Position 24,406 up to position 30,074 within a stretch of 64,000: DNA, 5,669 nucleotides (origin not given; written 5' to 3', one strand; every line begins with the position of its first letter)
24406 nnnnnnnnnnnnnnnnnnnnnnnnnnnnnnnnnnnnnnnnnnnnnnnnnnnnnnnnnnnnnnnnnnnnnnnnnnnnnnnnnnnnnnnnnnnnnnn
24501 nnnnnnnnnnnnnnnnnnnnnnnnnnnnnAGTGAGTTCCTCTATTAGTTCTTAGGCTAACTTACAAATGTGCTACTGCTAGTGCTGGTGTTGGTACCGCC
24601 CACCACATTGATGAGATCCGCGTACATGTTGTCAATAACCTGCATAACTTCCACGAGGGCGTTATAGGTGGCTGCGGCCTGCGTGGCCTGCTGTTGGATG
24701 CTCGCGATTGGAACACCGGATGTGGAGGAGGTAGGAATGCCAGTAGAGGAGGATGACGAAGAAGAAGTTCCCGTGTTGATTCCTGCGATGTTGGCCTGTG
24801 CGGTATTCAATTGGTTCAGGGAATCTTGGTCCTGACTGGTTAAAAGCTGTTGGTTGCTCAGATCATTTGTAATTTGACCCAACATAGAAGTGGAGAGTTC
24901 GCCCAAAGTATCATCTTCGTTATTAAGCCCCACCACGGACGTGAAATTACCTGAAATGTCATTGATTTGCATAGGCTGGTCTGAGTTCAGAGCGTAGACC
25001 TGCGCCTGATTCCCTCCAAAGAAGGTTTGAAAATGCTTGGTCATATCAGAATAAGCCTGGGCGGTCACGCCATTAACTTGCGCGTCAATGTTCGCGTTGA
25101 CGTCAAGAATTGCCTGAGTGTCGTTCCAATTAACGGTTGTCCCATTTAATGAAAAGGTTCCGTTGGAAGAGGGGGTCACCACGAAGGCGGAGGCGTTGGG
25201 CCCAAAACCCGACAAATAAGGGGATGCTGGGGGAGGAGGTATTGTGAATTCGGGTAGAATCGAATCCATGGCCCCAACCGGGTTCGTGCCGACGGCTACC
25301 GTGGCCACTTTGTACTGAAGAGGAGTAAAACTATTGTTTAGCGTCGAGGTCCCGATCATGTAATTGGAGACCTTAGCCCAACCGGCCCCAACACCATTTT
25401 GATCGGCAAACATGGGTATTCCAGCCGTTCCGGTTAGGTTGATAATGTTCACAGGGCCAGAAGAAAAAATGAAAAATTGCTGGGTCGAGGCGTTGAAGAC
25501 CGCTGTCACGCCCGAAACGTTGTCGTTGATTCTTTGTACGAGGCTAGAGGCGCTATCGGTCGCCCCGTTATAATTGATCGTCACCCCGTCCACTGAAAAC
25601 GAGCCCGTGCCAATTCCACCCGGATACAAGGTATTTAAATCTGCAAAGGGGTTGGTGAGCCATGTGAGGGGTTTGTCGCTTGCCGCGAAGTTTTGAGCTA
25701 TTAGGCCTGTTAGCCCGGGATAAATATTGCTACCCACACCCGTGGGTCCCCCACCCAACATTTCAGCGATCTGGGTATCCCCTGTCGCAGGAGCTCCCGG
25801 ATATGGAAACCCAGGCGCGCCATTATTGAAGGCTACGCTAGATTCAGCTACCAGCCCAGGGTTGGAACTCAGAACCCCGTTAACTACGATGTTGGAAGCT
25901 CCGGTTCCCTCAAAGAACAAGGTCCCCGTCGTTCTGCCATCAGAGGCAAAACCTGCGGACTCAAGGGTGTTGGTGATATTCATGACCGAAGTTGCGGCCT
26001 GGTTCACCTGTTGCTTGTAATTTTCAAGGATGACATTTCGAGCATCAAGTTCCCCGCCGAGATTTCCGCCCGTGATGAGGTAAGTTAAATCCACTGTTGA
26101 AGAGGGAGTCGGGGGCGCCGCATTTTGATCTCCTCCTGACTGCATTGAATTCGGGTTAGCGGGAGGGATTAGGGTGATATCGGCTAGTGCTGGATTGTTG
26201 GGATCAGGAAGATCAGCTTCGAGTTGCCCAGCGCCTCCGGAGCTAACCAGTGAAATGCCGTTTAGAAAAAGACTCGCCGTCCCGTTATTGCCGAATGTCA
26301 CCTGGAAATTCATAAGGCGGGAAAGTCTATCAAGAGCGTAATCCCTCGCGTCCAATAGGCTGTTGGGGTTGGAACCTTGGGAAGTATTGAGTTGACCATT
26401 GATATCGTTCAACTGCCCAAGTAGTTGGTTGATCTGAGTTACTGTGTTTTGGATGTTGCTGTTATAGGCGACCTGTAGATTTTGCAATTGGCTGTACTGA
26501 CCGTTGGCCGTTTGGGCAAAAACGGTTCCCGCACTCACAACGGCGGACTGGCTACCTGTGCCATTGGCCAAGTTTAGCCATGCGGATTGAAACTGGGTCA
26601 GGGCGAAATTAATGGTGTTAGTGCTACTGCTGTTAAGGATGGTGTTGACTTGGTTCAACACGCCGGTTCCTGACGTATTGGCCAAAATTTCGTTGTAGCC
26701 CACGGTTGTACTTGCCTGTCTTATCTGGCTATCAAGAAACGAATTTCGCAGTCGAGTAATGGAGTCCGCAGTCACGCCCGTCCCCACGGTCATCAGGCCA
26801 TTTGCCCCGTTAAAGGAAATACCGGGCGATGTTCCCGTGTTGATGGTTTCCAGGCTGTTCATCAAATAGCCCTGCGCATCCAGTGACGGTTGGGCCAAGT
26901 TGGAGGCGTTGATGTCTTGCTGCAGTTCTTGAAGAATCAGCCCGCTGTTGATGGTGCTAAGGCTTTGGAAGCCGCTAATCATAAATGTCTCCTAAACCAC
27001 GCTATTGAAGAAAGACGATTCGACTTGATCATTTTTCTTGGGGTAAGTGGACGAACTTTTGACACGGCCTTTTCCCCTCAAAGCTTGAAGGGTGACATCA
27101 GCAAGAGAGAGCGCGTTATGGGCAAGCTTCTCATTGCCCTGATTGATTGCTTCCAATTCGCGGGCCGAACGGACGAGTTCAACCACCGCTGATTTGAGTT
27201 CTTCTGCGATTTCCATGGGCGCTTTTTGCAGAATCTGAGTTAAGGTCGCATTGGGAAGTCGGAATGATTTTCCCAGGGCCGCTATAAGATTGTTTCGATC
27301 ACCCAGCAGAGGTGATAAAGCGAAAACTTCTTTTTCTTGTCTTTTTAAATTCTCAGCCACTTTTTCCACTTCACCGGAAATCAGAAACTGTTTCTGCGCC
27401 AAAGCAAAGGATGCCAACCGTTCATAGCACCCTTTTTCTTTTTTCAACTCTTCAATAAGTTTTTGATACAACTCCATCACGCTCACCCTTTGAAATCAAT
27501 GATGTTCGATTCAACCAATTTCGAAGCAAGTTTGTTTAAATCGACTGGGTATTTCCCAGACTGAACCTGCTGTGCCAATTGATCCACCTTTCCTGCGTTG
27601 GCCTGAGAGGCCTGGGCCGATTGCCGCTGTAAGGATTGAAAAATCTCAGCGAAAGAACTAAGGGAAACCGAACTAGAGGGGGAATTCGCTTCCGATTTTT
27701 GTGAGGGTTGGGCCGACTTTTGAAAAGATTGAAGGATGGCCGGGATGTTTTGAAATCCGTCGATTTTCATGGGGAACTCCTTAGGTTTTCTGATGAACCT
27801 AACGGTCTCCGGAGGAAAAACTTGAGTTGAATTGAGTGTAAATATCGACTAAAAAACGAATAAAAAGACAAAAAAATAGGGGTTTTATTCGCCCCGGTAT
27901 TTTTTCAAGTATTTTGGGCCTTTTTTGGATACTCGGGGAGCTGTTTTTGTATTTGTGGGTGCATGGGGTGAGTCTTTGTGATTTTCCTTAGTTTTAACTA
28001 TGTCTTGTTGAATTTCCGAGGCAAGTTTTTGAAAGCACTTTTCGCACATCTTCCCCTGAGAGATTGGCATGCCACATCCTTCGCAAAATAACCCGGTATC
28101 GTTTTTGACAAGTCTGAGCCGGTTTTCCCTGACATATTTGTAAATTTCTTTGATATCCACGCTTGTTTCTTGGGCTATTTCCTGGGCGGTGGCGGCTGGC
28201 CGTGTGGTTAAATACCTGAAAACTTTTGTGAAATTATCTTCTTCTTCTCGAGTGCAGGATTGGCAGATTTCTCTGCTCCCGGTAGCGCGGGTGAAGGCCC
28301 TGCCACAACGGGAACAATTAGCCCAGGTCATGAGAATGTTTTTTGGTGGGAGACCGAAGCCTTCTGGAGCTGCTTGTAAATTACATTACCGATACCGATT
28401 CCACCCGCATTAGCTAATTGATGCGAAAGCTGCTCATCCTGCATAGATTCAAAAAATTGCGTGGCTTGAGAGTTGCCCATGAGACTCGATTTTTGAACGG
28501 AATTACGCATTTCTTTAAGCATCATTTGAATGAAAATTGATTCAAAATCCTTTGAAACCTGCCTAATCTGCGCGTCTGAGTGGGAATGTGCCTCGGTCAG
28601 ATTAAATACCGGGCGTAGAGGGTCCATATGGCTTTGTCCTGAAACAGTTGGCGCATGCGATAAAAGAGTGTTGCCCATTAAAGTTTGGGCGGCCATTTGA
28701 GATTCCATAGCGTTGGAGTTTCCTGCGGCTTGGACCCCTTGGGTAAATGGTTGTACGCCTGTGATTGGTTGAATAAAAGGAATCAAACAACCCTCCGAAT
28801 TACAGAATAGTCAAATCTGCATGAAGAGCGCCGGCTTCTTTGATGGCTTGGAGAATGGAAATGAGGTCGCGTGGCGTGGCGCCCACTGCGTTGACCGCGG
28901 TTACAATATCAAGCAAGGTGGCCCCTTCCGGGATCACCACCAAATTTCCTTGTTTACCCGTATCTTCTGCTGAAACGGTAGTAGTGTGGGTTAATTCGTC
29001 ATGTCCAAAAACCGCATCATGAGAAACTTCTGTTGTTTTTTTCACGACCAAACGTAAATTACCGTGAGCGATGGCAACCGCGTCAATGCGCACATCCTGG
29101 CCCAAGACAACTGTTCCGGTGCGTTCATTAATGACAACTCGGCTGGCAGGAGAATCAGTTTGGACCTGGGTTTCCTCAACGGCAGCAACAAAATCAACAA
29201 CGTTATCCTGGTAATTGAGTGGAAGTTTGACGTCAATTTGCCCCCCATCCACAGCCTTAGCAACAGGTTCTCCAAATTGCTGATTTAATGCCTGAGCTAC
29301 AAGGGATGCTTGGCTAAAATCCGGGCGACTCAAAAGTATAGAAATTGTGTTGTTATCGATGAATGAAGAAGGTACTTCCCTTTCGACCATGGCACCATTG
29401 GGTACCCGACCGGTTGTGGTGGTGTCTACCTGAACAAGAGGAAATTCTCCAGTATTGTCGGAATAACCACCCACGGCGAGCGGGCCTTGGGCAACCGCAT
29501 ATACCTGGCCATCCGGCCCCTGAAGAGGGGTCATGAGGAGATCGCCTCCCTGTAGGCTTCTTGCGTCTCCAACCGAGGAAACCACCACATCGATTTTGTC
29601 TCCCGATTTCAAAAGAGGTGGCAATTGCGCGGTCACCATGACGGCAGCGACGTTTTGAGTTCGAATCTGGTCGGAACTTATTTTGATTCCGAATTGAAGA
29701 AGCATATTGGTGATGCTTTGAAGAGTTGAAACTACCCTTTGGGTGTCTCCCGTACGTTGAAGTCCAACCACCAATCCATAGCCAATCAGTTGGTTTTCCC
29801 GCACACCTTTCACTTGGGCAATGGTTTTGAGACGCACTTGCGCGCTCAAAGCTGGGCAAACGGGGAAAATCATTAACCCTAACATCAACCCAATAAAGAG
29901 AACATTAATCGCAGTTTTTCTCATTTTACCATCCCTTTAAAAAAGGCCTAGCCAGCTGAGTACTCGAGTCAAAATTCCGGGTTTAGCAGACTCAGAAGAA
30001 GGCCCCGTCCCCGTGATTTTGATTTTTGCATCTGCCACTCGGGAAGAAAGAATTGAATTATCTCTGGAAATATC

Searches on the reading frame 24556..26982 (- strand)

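Call 19: search_protein_families(library=pfam, proteins=[window:24556-26982:-])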
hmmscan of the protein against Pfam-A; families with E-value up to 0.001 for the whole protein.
window:24556-26982:- (808 aa): 1 family
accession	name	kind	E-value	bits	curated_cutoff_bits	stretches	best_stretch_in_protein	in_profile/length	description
PF22638.1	FlgK_D1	-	5.3e-39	134.6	28.6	1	109-357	1-233/233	Flagellar hook-associated protein FlgK helical domain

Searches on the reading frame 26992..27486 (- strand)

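Call 19: search_protein_families(library=pfam, proteins=[window:26992-27486:-])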
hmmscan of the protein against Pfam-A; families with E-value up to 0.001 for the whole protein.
window:26992-27486:- (164 aa): 1 family
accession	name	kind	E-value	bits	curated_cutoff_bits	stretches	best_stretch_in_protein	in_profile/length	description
PF05130.17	FlgN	-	5.6e-17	63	30.5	1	4-151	1-142/147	FlgN protein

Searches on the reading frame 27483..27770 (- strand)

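Call 19: search_protein_families(library=pfam, proteins=[window:27483-27770:-])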
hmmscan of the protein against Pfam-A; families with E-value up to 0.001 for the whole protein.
window:27483-27770:- (95 aa): 1 family
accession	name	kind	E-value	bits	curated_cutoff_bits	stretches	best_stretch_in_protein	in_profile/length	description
PF04316.19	FlgM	-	2.2e-12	47.4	25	1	34-87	2-55/55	Anti-sigma-28 factor, FlgM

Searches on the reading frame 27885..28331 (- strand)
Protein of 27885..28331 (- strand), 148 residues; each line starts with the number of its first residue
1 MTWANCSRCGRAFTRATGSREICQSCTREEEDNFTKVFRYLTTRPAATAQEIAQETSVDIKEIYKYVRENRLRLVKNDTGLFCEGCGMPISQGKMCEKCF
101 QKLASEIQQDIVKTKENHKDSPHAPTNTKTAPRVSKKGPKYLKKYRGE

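Call 19: search_protein_families(library=pfam, proteins=[window:27885-28331:-])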
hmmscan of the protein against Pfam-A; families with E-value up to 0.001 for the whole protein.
window:27885-28331:- (148 aa): 1 family
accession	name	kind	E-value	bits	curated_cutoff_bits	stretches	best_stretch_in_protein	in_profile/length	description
PF18912.6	DZR_2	-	0.00056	20.1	27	0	80-99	36-55/56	Double zinc ribbon domain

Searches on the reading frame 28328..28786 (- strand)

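Call 19: search_protein_families(library=pfam, proteins=[window:28328-28786:-])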
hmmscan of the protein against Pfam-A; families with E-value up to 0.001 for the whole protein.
window:28328-28786:- (152 aa): 1 family
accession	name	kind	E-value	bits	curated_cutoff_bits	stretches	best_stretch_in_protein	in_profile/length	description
PF10135.14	Rod-binding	-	1.3e-15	58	25.1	1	91-139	1-51/51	Rod binding protein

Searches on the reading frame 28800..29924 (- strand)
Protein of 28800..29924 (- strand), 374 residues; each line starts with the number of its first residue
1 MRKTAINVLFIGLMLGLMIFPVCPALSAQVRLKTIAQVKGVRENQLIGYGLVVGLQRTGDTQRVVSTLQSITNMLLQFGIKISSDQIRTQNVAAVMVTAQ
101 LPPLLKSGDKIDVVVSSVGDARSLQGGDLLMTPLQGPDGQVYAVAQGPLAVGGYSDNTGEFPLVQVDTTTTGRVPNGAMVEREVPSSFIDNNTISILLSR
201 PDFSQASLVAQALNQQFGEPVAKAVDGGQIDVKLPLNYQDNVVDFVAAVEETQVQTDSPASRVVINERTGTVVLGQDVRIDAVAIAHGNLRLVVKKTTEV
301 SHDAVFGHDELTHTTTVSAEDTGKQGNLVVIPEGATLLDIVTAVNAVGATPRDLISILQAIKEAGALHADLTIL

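Call 6: search_protein_families(library=pfam, proteins=[window:28800-29924:-])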
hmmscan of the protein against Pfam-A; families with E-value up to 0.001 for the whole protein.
window:28800-29924:- (374 aa): 1 family
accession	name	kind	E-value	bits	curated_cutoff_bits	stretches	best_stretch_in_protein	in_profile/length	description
PF02119.21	FlgI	-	2.6e-129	431.5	25.3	1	31-373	1-343/343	Flagellar P-ring protein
